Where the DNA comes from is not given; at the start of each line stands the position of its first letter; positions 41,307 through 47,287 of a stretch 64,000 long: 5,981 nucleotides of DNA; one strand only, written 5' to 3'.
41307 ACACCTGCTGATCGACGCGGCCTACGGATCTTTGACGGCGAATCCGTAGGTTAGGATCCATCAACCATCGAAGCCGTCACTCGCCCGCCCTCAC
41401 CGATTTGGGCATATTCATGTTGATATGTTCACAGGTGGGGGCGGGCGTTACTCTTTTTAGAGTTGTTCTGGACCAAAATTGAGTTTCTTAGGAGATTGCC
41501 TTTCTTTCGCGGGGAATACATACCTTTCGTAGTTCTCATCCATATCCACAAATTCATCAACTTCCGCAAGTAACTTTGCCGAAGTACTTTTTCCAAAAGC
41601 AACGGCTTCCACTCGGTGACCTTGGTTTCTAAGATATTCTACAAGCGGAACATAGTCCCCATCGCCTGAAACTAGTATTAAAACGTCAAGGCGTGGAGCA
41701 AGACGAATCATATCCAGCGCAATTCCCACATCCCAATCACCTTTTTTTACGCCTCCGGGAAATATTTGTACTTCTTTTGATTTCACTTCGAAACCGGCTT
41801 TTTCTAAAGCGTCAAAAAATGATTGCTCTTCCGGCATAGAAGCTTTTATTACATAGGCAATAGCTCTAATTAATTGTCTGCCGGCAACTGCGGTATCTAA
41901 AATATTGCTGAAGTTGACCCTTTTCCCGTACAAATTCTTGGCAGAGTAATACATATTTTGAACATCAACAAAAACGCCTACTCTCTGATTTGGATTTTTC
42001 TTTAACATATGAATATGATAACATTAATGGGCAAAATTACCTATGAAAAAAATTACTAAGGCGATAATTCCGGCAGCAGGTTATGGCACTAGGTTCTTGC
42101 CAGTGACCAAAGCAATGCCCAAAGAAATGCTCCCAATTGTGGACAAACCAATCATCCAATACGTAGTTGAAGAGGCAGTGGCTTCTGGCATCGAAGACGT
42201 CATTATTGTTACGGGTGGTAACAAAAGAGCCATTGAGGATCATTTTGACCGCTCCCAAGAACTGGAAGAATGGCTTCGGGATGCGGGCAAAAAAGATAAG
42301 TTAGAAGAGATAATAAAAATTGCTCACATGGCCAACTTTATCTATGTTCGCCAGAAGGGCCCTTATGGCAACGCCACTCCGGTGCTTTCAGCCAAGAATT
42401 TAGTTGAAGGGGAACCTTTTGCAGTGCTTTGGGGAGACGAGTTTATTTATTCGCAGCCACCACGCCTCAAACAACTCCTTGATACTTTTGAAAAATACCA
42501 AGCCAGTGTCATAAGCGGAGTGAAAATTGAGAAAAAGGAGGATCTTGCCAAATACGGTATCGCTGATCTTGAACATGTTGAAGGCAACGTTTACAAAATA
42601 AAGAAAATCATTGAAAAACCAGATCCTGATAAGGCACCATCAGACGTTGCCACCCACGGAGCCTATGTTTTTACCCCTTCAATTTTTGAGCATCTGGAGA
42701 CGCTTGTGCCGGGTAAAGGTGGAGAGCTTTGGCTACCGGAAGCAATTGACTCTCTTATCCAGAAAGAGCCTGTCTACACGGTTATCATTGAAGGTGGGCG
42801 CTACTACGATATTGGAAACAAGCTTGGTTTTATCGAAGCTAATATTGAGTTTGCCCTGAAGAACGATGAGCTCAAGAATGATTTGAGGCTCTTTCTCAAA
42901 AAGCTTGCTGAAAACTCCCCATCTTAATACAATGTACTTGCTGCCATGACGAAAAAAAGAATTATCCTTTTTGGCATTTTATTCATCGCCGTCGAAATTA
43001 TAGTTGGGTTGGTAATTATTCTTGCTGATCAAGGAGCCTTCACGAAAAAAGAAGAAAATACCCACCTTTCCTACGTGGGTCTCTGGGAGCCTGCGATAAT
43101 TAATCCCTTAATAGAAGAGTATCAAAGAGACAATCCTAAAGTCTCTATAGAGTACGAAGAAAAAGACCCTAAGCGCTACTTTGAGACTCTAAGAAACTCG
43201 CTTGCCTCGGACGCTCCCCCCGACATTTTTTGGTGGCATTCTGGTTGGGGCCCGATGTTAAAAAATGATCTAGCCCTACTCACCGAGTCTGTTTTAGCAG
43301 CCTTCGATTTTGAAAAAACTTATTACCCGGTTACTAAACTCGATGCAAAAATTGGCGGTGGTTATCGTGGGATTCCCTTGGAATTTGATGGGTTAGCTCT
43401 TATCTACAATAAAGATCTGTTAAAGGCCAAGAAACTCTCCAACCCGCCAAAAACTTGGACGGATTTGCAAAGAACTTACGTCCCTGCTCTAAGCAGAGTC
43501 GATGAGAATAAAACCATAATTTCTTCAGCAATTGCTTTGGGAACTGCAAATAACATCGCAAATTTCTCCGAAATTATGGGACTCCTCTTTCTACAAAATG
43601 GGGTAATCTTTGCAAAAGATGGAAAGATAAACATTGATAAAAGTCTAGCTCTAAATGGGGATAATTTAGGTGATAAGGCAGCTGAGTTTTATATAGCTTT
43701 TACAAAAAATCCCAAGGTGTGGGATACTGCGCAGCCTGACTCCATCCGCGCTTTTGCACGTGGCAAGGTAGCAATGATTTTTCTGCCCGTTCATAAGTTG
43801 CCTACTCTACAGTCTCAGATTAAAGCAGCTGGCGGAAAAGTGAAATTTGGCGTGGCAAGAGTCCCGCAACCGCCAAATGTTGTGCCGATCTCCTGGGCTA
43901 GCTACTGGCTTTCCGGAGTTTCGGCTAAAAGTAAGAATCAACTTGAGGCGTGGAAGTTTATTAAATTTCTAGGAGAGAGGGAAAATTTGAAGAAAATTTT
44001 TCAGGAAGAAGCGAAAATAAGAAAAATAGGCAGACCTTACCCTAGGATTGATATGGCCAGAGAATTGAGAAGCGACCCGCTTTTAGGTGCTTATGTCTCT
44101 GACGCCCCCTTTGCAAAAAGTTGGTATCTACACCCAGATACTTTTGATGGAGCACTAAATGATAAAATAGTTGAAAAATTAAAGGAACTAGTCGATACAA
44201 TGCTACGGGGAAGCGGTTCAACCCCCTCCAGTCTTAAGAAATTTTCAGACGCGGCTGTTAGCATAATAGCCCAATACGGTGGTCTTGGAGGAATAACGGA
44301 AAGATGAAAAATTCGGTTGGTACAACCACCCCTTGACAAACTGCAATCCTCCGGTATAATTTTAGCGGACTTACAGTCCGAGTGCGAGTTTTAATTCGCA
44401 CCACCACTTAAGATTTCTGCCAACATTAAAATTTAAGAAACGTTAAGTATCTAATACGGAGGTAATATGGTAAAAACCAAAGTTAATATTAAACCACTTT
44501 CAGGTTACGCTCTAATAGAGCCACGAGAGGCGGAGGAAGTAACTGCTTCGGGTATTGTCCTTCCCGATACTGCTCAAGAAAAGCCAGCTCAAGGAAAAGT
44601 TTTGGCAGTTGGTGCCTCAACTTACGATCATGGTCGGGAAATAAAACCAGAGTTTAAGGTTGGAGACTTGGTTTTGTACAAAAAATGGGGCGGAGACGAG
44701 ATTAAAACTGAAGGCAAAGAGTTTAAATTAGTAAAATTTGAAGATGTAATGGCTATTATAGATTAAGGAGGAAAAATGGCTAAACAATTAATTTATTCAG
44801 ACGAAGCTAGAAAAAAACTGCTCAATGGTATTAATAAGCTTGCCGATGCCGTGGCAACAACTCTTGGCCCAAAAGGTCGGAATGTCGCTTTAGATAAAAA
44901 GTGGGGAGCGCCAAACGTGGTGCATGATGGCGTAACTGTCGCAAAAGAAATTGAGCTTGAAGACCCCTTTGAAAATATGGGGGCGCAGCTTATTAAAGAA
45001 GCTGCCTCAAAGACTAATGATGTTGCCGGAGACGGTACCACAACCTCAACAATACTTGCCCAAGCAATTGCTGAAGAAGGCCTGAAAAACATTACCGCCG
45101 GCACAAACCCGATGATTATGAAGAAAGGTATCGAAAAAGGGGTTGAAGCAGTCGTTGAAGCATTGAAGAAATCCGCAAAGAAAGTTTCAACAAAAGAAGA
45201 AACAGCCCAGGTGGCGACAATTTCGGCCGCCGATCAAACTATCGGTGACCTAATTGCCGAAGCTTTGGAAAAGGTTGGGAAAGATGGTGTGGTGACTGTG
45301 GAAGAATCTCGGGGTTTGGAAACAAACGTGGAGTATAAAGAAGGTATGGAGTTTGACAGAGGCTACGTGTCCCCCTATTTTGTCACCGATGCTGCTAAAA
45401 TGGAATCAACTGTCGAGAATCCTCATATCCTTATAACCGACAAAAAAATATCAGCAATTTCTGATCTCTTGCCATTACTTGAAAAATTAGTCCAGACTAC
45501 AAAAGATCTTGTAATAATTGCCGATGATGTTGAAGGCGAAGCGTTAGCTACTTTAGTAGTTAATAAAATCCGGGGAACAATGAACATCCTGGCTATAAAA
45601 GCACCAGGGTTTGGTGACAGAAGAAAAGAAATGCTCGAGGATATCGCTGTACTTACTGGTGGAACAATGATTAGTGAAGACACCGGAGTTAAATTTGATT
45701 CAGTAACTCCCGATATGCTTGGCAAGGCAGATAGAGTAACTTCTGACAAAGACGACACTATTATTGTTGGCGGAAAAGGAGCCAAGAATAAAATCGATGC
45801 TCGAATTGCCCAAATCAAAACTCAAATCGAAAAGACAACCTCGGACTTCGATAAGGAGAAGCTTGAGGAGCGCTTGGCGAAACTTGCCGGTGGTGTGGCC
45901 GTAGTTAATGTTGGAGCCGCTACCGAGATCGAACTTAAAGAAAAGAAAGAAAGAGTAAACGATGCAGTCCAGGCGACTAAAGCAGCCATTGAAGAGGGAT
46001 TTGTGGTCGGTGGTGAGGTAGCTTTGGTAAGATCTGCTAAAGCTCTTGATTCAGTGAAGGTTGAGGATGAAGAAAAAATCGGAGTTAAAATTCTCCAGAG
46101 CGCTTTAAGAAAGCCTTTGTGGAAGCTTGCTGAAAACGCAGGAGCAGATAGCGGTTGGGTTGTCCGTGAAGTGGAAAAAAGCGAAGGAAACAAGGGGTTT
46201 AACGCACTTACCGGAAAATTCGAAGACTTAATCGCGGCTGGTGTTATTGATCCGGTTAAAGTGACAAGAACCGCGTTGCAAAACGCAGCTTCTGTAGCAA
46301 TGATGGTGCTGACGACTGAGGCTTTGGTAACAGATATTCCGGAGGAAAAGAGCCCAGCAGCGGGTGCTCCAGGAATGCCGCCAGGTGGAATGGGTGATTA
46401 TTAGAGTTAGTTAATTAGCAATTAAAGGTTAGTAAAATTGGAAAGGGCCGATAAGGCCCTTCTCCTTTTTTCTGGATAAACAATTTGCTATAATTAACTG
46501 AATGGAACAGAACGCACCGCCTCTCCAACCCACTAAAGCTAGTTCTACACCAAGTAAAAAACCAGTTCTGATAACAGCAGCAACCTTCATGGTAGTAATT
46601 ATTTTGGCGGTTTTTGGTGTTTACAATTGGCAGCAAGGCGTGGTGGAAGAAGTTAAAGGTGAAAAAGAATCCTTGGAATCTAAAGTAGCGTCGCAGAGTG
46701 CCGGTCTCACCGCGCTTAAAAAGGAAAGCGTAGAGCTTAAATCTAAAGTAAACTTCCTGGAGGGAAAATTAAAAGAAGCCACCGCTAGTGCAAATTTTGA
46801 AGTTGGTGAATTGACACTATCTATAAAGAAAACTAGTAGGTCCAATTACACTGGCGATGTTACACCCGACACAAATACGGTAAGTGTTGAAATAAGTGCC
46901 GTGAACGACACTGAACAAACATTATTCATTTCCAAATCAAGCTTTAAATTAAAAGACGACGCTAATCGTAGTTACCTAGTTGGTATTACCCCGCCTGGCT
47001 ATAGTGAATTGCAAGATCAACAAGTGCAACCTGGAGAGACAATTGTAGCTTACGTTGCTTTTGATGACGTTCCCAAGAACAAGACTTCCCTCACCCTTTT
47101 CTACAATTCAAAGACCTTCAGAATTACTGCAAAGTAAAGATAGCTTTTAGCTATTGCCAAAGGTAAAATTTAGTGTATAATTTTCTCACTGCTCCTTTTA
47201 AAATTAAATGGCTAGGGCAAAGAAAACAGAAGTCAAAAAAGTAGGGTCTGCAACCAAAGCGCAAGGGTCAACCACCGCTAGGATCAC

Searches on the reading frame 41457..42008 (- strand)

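Call 53: search_protein_families(library=pfam, proteins=[window:41457-42008:-])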
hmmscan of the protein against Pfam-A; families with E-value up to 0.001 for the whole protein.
window:41457-42008:- (183 aa): 1 family
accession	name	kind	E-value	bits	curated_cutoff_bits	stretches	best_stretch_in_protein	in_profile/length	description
PF01936.24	NYN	-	1.5e-35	123.2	24.2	1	9-157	1-145/145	NYN domain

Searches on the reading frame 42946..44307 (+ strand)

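Call 53: search_protein_families(library=pfam, proteins=[window:42946-44307:+])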
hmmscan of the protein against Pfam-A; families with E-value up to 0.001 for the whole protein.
window:42946-44307:+ (453 aa): 2 families
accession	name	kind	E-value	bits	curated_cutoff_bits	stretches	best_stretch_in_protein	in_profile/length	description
PF13416.11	SBP_bac_8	-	1.6e-26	94.2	27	1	55-353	2-254/279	Bacterial extracellular solute-binding protein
PF01547.30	SBP_bac_1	-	5.6e-25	89.4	26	1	51-346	9-304/307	Bacterial extracellular solute-binding protein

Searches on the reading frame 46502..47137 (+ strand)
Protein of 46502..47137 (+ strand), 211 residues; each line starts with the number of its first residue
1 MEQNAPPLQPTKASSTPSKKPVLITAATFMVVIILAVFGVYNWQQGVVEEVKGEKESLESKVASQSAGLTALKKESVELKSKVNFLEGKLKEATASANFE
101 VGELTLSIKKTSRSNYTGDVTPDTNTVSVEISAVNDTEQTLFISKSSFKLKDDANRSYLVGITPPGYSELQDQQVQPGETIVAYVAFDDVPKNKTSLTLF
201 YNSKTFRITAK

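Call 54: search_protein_families(library=pfam, proteins=[window:46502-47137:+])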
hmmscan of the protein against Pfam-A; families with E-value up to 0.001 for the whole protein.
window:46502-47137:+ (211 aa): 1 family
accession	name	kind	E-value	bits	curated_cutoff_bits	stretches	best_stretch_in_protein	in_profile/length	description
PF11611.13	DUF4352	-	2.2e-09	38.1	25.9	1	99-206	7-117/122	Domain of unknown function (DUF4352)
